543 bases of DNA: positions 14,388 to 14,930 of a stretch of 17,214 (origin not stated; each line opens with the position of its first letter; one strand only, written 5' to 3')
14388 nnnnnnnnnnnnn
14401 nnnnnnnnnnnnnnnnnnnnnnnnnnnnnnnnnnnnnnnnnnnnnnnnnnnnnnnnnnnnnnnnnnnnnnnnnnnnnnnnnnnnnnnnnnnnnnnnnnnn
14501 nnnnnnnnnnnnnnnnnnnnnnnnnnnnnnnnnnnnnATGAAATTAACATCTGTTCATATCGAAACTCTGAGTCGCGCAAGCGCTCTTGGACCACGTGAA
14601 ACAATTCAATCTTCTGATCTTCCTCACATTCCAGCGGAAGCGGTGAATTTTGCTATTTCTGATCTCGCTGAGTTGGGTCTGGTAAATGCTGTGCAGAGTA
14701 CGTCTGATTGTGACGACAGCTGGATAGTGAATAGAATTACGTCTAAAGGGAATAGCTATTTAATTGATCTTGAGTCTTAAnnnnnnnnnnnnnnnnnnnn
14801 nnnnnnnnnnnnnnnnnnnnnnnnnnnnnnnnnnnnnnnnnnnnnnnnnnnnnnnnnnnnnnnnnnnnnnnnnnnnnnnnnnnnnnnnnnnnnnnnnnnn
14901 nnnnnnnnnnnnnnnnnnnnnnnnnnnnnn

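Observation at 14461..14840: Moron between tR' and the holin gene (the locus that carries stx in Stx phages)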

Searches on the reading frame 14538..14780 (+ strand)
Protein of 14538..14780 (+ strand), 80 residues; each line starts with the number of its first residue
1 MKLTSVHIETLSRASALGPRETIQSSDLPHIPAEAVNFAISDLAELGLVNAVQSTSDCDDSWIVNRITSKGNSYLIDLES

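Call 6: search_protein_families(library=pfam, proteins=[window:14538-14780:+], max_evalue=0.1)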
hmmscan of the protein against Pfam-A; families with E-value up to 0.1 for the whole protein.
window:14538-14780:+ (80 aa): 1 family
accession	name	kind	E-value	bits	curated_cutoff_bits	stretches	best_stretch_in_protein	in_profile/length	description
PF10711.15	DUF2513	-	0.00013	22.7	29.6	1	23-75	24-78/100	Hypothetical protein (DUF2513)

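Call 7: search_protein_families(library=phrogs, proteins=[window:14538-14780:+], max_evalue=0.1)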
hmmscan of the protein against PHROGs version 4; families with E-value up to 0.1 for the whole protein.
window:14538-14780:+ (80 aa): 2 families
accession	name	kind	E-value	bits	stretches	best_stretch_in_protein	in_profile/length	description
phrog_32916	-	unknown function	3.2e-19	69.7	1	1-77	1-77/89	-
phrog_585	-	unknown function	7.5e-05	24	1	17-78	26-88/128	-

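Call 9: search_dna_similar(query=window:14538-14780:+, collection=phages, mode=protein, max_rows=40, max_evalue=0.01)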
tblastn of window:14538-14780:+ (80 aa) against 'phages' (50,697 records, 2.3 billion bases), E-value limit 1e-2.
Records with a match: 1; places in all: 1; records where one place covers at least 80% of the query: 1.
Best place of each record, by identity: <60% 1.
By first word of the organism name: Klebsiella 1.
By host as written in the record: Klebsiella pneumoniae ST405-OXA48 1.
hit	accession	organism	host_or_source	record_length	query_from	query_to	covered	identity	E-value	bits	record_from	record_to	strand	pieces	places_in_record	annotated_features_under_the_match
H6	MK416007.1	Klebsiella phage ST405-OXA48phi1.2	Klebsiella pneumoniae ST405-OXA48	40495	1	75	94%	33.3%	6e-3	39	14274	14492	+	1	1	hypothetical protein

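Call 13: get_annotated_region(hit=H6, flank=3000)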
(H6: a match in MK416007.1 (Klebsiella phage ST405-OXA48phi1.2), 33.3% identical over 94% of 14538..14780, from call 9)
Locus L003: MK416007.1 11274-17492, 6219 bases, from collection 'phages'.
description: Klebsiella phage ST405-OXA48phi1.2, complete genome.
organism: Klebsiella phage ST405-OXA48phi1.2 (NCBI taxid 2510484)
taxonomy: Viruses; Duplodnaviria; Heunggongvirae; Uroviricota; Caudoviricetes
host: Klebsiella pneumoniae ST405-OXA48; source: -; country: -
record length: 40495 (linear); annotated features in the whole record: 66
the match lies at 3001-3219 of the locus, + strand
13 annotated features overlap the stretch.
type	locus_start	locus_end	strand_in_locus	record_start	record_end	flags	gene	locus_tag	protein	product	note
CDS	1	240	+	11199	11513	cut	-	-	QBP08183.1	hypothetical protein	-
CDS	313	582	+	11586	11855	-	-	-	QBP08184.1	hypothetical protein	-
CDS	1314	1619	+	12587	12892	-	-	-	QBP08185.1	hypothetical protein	Hypothetical protein, DUF968 domain-containing protein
CDS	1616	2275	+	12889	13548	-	-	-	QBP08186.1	N-6-adenine-methyltransferase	-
CDS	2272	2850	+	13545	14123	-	-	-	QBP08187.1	hypothetical protein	Hypothetical protein, DUF1133 family protein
CDS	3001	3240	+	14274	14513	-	-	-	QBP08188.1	hypothetical protein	-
CDS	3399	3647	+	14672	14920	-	-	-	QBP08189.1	holin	Lysis protein S, Phage holin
CDS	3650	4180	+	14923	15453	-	-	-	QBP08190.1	lysozyme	-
CDS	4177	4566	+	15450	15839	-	-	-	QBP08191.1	hypothetical protein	Hypothetical protein, DUF2570 domain-containing protein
CDS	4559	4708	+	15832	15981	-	-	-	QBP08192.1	Rz1 lytic protein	-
CDS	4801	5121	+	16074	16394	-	-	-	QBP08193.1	negative regulator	negative regulator GrIR (family of protobacterial type III secretion system)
CDS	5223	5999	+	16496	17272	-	-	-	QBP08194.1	terminase small subunit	Phage terminase, small subunit (RAST), Hipothetical protein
CDS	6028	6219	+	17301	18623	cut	-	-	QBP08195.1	terminase large subunit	-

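Call 17: find_homologous_proteins(query=window:14538-14777:+, max_evalue=0.001)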
Query window:14538-14777:+ (80 aa): 12 proteins with E <= 0.001 among 12 candidates.
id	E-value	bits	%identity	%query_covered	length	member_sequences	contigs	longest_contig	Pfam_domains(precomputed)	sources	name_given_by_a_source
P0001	4.3e-40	152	96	100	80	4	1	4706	-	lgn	-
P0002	1.6e-33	131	84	100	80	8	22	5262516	PF10711.16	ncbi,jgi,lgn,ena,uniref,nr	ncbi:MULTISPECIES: hypothetical protein [Citrobacter]|jgi:hypothetical protein|uniref:hypothetical p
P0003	4.3e-33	130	83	100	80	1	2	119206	PF10711.16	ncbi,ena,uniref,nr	ncbi:hypothetical protein P0248_20685 [Citrobacter freundii]|uniref:hypothetical protein n=1 Tax=Cit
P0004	2.2e-32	127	79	100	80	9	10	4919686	-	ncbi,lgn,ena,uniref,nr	ncbi:hypothetical protein [Citrobacter freundii]|uniref:hypothetical protein n=1 Tax=Citrobacter fre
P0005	2.1e-26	108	74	100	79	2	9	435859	-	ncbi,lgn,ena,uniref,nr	ncbi:hypothetical protein ACRRAR_25630 [Citrobacter freundii]|uniref:hypothetical protein n=1 Tax=Ci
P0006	3.3e-25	105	70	100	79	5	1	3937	-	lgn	-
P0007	6.3e-25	104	71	100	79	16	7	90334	-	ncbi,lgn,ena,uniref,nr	ncbi:hypothetical protein NLN82_18175 [Citrobacter portucalensis]|uniref:hypothetical protein n=1 Ta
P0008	8.1e-25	103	70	100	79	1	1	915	-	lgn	-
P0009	8.6e-25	103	70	100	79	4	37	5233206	-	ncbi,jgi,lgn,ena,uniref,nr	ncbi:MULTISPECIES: hypothetical protein [Citrobacter]|jgi:hypothetical protein|uniref:MarR family tr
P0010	1.1e-24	103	69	100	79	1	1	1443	-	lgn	-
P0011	5.9e-23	98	70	100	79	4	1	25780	-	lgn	-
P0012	9.4e-23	97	69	100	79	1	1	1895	-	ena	-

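Call 23: find_encoding_contigs(protein=P0009, flank=4000, max_places=6)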
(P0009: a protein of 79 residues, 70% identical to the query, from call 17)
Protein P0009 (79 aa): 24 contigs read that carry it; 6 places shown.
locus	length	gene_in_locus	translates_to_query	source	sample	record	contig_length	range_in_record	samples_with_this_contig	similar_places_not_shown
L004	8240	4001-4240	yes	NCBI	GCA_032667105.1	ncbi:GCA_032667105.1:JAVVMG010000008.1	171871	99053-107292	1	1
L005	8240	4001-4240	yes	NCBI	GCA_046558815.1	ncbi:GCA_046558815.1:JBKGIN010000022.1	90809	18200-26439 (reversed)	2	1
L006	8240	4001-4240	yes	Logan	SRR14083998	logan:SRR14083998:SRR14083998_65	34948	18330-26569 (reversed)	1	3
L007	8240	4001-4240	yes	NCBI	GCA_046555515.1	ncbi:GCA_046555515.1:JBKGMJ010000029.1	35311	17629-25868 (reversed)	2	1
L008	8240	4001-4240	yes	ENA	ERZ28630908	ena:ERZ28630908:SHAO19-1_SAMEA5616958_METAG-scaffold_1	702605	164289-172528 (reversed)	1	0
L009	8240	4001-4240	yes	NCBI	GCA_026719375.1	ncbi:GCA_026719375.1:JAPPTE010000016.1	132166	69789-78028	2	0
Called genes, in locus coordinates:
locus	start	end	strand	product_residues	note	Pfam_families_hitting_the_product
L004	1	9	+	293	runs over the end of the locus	PF13730:HTH_36, PF00392:GntR (weak), PF09524:Phg_2220_C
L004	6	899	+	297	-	PF05869:Dam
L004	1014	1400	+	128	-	PF05866:RusA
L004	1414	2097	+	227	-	PF09669:Phage_pRha, PF03374:ANT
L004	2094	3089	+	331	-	PF06147:DUF968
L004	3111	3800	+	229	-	PF06323:Phage_antiter_Q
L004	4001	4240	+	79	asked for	-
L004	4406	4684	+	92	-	PF04971:Phage_holin_2_1 (weak), PF16080:Phage_holin_2_3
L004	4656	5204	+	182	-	PF00959:Phage_lysozyme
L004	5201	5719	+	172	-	-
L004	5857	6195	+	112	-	-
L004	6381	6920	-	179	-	PF03887:YfbU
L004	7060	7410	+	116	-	PF01844:HNH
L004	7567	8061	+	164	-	PF05119:Terminase_4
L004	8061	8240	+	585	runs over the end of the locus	PF03354:TerL_ATPase, PF20441:TerL_nuclease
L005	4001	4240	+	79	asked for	-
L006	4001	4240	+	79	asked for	-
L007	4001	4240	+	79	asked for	-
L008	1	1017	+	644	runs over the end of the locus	PF00145:DNA_methylase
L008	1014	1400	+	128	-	PF05866:RusA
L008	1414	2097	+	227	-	PF09669:Phage_pRha, PF03374:ANT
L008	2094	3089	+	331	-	PF06147:DUF968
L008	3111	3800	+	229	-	PF06323:Phage_antiter_Q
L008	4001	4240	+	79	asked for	-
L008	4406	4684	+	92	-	PF04971:Phage_holin_2_1 (weak), PF16080:Phage_holin_2_3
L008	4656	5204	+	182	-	PF00959:Phage_lysozyme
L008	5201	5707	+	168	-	PF10721:DUF2514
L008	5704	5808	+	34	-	-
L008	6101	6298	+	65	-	-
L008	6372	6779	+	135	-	PF10711:DUF2513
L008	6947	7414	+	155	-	-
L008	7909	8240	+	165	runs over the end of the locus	PF05119:Terminase_4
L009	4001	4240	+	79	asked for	-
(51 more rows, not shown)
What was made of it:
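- Closest known: DUF2513. Different: A true DUF2513 protein in a related prophage sits elsewhere, between the lysis and terminase genes (L008, call 23).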

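Call 24: find_encoding_contigs(protein=P0002, flank=4000, max_places=6)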
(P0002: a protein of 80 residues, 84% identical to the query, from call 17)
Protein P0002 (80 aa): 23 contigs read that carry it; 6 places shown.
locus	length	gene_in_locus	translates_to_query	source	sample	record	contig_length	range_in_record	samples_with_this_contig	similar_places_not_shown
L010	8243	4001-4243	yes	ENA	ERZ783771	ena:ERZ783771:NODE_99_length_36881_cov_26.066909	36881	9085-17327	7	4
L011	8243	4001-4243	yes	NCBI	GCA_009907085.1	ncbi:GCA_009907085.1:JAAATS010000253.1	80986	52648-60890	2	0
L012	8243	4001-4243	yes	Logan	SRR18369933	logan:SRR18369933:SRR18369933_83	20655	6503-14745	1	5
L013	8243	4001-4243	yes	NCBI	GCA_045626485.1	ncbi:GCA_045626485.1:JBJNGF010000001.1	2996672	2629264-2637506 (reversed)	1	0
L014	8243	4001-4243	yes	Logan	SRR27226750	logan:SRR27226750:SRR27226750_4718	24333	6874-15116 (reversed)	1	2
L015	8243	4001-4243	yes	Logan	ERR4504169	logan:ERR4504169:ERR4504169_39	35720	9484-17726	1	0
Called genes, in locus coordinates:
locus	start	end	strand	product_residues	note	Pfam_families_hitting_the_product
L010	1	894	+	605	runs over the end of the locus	PF00145:DNA_methylase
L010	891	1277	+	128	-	PF05866:RusA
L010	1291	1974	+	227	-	PF09669:Phage_pRha, PF03374:ANT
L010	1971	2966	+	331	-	PF06147:DUF968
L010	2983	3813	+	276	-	PF27659:CHP02642 (faint), PF03589:Antiterm, PF00684:DnaJ_CXXCXGXG (faint), PF03589:Antiterm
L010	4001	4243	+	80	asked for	PF10711:DUF2513 (weak)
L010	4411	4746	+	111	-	PF05106:Phage_holin_3_1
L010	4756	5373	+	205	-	PF00182:Glyco_hydro_19 (weak)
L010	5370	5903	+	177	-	PF10721:DUF2514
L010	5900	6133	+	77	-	-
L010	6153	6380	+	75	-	-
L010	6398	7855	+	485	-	-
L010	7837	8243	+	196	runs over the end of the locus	-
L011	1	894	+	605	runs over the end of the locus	PF00145:DNA_methylase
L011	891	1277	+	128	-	PF05866:RusA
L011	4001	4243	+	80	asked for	PF10711:DUF2513 (weak)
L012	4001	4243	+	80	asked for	PF10711:DUF2513 (weak)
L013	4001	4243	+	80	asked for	PF10711:DUF2513 (weak)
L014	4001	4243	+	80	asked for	PF10711:DUF2513 (weak)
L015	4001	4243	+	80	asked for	PF10711:DUF2513 (weak)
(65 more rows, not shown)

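Call 26: predict_structure(alignment_id=A2)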
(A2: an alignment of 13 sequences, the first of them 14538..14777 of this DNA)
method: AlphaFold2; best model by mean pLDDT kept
length: 80 residues; sequences in the alignment: 13
mean_pLDDT: 89.1   pTM: 0.79
mean pLDDT of the five models: 89.1, 88.1, 87.7, 86.3, 69.4
residues with pLDDT >= 90: 55; 70-90: 21; 50-70: 4; < 50: 0
segments of 3 or more residues with pLDDT < 50: none
pLDDT, mean of each block of 10 residues (from residue 1): 89 88 89 93 95 77 92 90
secondary structure, 60 per line:
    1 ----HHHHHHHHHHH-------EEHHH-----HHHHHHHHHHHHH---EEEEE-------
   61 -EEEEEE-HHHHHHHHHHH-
elements in order: H5-15 H33-45 E49-53 E62-67 H69-79
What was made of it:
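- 14538..14780 (+): Gene for an 80-aa acidic minimal winged-helix protein. AF2 pLDDT 89 with layout H-b-H-b-b-H (call 26).
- On MarR family: The protein is 80 aa. Only one short helix follows the wing (call 26).
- AF2 pLDDT 89 (call 26).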

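Call 29: search_protein_representatives(alignment_id=A2)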
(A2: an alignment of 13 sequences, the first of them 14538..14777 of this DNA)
Query: 13 sequences, 79 profile positions. Proteins with E-value up to 0.001 (for the whole library): 5; up to 1e-10: 3; up to 1e-30: 1. The best 5 are listed.
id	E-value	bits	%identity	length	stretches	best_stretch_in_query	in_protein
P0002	4.2e-44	164.5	-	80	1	1-79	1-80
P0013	6.2e-22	93.5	-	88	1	1-78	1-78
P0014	5.1e-13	64.9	-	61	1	1-48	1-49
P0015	1.4e-06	44.3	-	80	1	23-76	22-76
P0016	9.2e-04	35.3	-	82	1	1-76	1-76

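Call 32: fold_search(model_id=the predicted structure, library=pdb)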
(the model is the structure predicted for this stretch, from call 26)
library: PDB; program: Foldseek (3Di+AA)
matches with E <= 10: 1180; with E <= 0.001: 0
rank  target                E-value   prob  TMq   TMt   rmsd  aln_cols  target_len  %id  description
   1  8ylg_A                2.0e-03  1.00  0.64  0.35   3.6        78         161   18  Crystal structure of Burkholderia thailandensis MftR in complex with operator DNA (released 2024-11-13)
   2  8ylg_B                2.2e-03  1.00  0.66  0.36   3.6        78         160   19  Crystal structure of Burkholderia thailandensis MftR in complex with operator DNA (released 2024-11-13)
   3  6pcp_C                3.3e-03  1.00  0.69  0.42   3.7        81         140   17  Mechanism for regulation of DNA binding of Bordetella bronchiseptica BpsR by 6-hydroxynicotinic acid (released 2019-11-06)
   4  3bpv                  3.3e-03  1.00  0.68  0.42   3.4        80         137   16  Crystal Structure of MarR (released 2008-05-20)
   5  6abt_A                5.3e-03  1.00  0.64  0.54   3.7        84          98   19  Crystal structure of transcription factor from Listeria monocytogenes (released 2019-06-05)
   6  6fi9_A                6.0e-03  1.00  0.65  0.39   3.9        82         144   22  Crystal Structure of a zinc-responsive MarR family member, Lactococcus lactis ZitR (released 2019-02-20)
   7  3gfj                  6.0e-03  1.00  0.62  0.38   4.1        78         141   24  Crystal structure of the ST1710 mutant (R89A) protein (released 2009-08-25)
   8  2gxg                  6.0e-03  1.00  0.62  0.37   4.7        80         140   24  Crystal structure of EmrR homolog from hyperthermophilic archaea Sulfolobus tokodaii strain7 (released 2007-03-20)
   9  3bpx_A                6.5e-03  1.00  0.68  0.39   3.7        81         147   17  Crystal Structure of MarR (released 2008-05-20)
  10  3gfl                  6.9e-03  1.00  0.59  0.36   4.6        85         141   24  Crystal structure of the ST1710 mutant (R90A) protein (released 2009-08-25)
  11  3gfm                  7.9e-03  1.00  0.62  0.37   4.2        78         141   24  Crystal structure of the ST1710 mutant (K91A) protein (released 2009-08-25)
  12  3gfi_A                8.5e-03  1.00  0.62  0.37   4.7        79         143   24  Crystal structure of ST1710 complexed with its promoter DNA (released 2009-08-25)
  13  6abq_B                9.0e-03  1.00  0.66  0.51   4.6        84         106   15  Crystal structure of transcription factor from Listeria monocytogenes (released 2019-06-05)
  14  4hqm_A                9.0e-03  0.99  0.57  0.48   4.6        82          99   23  The crystal structure of QsrR-menadione complex (released 2013-03-06)
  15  6pcp_A                1.0e-02  1.00  0.69  0.42   3.7        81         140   17  Mechanism for regulation of DNA binding of Bordetella bronchiseptica BpsR by 6-hydroxynicotinic acid (released 2019-11-06)
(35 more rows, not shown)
